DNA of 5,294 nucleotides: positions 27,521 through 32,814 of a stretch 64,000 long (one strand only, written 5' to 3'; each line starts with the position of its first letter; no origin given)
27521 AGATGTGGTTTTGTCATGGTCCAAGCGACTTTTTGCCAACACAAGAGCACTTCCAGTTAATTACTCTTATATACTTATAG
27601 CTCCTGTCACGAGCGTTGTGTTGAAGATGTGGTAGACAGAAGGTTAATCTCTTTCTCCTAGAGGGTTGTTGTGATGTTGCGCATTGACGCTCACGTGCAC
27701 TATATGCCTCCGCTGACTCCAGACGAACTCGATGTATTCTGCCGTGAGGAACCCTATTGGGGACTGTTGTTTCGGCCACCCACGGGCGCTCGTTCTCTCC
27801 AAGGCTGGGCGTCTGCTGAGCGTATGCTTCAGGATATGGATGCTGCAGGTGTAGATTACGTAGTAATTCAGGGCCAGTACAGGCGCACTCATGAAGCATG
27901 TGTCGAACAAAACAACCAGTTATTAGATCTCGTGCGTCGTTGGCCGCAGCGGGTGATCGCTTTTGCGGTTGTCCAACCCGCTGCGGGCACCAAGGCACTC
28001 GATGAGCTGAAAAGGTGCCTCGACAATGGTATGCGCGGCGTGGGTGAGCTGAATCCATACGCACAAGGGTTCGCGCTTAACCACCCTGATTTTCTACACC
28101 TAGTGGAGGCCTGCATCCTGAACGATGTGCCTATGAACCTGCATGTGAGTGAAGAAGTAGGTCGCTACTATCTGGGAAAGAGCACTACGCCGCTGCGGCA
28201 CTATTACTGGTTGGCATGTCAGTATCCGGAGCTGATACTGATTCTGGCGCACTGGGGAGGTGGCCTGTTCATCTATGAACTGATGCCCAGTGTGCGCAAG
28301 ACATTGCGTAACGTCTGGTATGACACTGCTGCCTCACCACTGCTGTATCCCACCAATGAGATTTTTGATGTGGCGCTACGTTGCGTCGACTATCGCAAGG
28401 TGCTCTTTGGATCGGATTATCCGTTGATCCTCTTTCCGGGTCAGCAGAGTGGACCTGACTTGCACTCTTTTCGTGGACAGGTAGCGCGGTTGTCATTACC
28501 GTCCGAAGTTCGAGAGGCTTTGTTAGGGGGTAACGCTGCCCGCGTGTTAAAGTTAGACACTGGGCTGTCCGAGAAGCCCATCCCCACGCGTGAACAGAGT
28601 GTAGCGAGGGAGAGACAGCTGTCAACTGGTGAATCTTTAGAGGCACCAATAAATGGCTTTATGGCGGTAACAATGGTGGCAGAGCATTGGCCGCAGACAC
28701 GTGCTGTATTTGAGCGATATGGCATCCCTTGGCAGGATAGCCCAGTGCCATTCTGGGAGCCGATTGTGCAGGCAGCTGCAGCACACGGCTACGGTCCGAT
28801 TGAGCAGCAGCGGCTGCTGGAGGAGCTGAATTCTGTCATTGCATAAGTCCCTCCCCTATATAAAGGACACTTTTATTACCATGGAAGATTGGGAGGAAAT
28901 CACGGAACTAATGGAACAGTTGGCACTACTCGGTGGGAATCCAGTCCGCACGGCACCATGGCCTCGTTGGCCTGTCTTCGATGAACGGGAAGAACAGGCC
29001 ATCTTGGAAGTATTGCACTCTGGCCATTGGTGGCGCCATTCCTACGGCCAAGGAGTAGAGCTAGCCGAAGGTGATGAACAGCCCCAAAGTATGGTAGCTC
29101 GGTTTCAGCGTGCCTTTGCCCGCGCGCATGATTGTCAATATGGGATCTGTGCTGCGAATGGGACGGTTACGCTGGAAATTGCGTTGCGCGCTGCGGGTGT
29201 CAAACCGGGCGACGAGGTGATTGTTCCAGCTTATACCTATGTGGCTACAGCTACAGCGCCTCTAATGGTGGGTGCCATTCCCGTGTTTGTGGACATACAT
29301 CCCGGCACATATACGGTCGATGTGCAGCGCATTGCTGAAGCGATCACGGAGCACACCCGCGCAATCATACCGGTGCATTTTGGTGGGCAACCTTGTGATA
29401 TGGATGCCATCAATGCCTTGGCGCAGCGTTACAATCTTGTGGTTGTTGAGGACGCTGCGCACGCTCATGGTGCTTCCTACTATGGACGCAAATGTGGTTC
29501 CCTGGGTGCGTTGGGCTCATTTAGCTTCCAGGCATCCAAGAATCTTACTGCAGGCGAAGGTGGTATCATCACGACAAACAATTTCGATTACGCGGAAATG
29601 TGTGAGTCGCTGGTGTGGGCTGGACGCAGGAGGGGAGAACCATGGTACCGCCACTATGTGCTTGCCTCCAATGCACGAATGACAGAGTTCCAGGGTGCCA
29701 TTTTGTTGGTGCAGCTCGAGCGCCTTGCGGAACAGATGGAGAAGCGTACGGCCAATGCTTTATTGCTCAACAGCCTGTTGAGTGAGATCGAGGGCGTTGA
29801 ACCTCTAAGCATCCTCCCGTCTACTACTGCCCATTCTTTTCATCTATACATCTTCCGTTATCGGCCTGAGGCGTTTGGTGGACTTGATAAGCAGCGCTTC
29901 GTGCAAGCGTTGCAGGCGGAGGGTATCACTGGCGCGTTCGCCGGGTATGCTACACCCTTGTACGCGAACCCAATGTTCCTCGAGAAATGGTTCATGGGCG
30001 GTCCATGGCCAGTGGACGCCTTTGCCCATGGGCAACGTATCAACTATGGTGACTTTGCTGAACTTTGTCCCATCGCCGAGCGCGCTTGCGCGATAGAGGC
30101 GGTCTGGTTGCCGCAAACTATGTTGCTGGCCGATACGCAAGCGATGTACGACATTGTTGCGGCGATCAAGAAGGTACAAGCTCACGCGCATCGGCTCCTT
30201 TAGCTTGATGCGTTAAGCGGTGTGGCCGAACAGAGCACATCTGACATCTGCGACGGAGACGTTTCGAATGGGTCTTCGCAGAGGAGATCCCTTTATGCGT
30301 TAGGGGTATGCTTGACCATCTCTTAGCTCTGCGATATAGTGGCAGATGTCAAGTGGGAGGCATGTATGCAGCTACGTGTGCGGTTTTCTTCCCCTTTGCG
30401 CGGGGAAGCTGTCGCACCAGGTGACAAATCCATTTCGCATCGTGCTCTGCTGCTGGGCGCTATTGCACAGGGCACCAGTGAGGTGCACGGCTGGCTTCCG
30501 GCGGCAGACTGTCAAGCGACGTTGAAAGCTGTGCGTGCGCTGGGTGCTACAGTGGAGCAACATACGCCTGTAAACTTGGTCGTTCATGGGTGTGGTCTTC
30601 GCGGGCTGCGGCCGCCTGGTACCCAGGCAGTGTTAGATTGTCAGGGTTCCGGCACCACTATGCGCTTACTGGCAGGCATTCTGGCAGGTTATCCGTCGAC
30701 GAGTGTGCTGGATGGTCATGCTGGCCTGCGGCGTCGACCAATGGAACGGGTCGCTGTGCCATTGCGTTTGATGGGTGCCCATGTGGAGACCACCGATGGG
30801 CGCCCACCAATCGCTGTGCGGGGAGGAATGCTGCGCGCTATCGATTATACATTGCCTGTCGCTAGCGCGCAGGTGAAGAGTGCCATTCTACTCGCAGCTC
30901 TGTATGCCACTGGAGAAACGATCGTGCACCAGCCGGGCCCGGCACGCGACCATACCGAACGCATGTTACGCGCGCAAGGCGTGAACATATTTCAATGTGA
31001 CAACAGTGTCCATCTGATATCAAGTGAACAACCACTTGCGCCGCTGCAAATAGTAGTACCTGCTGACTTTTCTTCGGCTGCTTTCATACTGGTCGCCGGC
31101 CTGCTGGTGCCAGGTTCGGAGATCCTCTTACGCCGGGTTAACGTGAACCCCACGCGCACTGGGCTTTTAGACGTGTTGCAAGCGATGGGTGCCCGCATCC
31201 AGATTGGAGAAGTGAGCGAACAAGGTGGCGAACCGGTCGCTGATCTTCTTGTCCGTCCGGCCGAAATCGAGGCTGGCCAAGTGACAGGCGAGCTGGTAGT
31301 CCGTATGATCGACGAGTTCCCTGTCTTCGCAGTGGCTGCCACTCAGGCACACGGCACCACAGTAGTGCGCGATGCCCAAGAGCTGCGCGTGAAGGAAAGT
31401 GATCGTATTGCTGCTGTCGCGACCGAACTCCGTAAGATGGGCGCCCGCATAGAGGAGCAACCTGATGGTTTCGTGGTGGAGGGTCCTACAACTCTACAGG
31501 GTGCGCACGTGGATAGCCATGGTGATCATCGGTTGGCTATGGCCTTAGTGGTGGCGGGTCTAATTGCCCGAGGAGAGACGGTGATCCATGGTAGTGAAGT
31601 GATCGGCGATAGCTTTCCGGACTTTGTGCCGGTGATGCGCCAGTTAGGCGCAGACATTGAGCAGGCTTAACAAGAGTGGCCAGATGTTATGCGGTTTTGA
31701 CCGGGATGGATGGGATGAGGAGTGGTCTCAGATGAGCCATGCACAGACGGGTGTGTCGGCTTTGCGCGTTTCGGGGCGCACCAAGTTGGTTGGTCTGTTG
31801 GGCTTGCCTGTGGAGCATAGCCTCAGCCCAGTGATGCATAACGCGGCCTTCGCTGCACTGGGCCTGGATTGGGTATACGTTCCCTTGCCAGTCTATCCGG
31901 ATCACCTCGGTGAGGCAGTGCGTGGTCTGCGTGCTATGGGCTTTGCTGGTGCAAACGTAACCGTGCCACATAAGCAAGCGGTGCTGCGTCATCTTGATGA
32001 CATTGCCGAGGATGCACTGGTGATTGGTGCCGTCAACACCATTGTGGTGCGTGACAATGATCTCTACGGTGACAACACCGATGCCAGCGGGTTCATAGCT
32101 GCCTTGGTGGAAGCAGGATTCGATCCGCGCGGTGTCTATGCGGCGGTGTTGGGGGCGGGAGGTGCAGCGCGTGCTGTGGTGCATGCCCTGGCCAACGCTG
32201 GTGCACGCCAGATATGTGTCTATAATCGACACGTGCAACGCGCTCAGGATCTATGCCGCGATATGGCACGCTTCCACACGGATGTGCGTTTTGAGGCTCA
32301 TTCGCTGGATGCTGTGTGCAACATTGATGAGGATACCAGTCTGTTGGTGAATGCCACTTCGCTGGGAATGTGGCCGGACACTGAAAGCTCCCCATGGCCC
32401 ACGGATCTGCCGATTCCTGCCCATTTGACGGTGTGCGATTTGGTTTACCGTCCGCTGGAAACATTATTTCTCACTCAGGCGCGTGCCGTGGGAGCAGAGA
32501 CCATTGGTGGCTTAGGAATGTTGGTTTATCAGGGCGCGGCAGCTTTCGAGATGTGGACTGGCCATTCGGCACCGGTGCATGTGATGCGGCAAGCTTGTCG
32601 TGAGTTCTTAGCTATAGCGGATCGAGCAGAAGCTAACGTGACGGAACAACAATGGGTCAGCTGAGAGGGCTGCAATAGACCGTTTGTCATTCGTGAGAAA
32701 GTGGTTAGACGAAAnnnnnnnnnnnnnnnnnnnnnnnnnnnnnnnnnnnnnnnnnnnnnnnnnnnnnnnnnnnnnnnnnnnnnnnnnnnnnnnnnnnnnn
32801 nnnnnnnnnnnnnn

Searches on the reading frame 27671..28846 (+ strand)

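Call 72: search_protein_families(library=pfam, proteins=[window:27671-28846:+], max_evalue=0.00001)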
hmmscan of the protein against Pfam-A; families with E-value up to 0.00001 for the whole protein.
window:27671-28846:+ (391 aa): 1 family
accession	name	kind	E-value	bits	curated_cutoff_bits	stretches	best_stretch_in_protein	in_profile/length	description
PF04909.20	Amidohydro_2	-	3.3e-32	112.8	26.4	1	5-295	1-289/289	Amidohydrolase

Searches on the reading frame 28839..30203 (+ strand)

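Call 72: search_protein_families(library=pfam, proteins=[window:28839-30203:+], max_evalue=0.00001)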
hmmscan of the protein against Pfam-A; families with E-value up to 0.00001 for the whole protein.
window:28839-30203:+ (454 aa): 3 families
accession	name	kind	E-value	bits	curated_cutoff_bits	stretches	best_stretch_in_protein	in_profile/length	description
PF01041.23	DegT_DnrJ_EryC1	-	1.7e-94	317.5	19.8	1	85-382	25-319/360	DegT/DnrJ/EryC1/StrS aminotransferase family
PF01212.27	Beta_elim_lyase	-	1.7e-08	34.6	27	1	84-322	32-273/288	Beta-eliminating lyase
PF00155.27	Aminotran_1_2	-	7.6e-06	25.8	19.7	0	100-213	66-193/361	Aminotransferase class I and II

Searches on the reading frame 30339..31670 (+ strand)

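Call 72: search_protein_families(library=pfam, proteins=[window:30339-31670:+], max_evalue=0.00001)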
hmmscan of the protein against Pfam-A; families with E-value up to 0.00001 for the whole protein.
window:30339-31670:+ (443 aa): 1 family
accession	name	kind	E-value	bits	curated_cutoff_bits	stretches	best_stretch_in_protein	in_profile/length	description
PF00275.25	EPSP_synthase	-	3.5e-112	375.6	22.8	1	17-433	4-417/417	EPSP synthase (3-phosphoshikimate 1-carboxyvinyltransferase)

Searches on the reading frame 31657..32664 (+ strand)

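Call 72: search_protein_families(library=pfam, proteins=[window:31657-32664:+], max_evalue=0.00001)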
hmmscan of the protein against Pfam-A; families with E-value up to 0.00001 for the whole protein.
window:31657-32664:+ (335 aa): 3 families
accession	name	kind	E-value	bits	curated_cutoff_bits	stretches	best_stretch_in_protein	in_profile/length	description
PF08501.16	Shikimate_dh_N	-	2.6e-29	101.7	27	1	47-129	1-83/83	Shikimate dehydrogenase substrate binding domain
PF18317.6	SDH_C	-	5.4e-16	58.5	25.8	1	285-314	1-30/31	Shikimate 5'-dehydrogenase C-terminal domain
PF01488.26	Shikimate_DH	-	8.1e-08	32.9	24.3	1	162-221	15-70/138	Shikimate / quinate 5-dehydrogenase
